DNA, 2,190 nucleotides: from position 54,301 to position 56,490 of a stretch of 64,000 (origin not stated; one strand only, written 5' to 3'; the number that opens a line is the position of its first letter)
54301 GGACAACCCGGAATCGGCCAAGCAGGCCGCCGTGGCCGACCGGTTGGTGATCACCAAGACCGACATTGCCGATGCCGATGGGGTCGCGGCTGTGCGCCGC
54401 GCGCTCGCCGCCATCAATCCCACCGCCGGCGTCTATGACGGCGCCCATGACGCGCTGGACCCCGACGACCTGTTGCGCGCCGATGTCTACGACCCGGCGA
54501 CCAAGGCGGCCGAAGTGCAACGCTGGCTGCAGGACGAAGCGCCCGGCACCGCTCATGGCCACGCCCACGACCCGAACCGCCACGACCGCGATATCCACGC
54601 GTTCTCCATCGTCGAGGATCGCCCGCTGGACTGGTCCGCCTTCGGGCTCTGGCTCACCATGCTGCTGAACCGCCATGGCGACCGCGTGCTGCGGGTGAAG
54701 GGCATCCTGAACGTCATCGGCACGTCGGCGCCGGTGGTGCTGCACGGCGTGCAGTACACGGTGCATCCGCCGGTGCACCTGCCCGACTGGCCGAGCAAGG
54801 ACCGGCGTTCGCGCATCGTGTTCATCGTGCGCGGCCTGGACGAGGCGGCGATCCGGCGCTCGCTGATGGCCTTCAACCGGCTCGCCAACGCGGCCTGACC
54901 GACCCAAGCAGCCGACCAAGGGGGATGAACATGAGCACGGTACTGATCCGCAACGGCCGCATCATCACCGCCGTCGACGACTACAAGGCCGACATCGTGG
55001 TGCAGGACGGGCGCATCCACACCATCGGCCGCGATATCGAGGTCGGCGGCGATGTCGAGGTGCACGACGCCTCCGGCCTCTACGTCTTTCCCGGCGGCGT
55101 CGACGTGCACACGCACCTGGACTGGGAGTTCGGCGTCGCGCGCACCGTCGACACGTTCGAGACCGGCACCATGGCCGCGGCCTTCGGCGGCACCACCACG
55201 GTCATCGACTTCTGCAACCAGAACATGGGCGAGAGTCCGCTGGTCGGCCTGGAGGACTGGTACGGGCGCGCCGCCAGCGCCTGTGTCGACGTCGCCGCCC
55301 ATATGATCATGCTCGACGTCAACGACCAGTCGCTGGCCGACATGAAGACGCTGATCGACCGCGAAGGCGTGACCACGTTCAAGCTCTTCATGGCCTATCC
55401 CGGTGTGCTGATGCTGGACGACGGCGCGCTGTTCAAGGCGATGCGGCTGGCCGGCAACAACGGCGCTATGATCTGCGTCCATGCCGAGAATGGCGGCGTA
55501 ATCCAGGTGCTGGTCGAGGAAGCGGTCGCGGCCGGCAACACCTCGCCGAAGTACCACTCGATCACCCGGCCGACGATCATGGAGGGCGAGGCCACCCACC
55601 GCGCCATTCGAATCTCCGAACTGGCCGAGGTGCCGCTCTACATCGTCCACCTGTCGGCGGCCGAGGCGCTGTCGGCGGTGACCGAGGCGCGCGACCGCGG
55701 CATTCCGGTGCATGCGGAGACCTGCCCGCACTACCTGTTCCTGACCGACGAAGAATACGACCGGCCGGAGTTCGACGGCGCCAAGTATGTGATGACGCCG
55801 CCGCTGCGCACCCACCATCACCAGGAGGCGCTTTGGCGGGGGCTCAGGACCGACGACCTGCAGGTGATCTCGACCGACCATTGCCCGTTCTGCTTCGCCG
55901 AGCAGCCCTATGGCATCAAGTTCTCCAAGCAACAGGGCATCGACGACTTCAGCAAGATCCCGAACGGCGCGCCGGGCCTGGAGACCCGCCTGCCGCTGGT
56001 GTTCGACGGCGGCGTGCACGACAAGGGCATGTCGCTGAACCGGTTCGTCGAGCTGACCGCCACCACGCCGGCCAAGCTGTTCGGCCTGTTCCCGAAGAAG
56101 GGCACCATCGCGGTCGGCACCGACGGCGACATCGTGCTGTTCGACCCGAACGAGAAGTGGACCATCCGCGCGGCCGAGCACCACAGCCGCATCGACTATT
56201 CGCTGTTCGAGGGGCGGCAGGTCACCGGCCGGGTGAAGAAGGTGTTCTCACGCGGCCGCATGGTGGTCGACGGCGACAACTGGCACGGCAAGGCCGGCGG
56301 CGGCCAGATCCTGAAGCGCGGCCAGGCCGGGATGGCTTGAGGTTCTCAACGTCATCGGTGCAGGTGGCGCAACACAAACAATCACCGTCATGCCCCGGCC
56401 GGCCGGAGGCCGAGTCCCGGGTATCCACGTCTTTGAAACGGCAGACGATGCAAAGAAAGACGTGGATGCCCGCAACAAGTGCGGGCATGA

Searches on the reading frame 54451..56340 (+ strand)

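Call 40: search_protein_families(library=pfam, proteins=[window:54451-56340:+])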
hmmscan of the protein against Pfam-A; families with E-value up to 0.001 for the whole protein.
window:54451-56340:+ (629 aa): 2 families
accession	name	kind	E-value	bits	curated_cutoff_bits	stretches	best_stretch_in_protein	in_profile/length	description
PF01979.26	Amidohydro_1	-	2.9e-22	79.8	25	1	211-605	1-345/345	Amidohydrolase family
PF07969.17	Amidohydro_3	-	1.6e-17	64.6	29.7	2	524-591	404-471/472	Amidohydrolase family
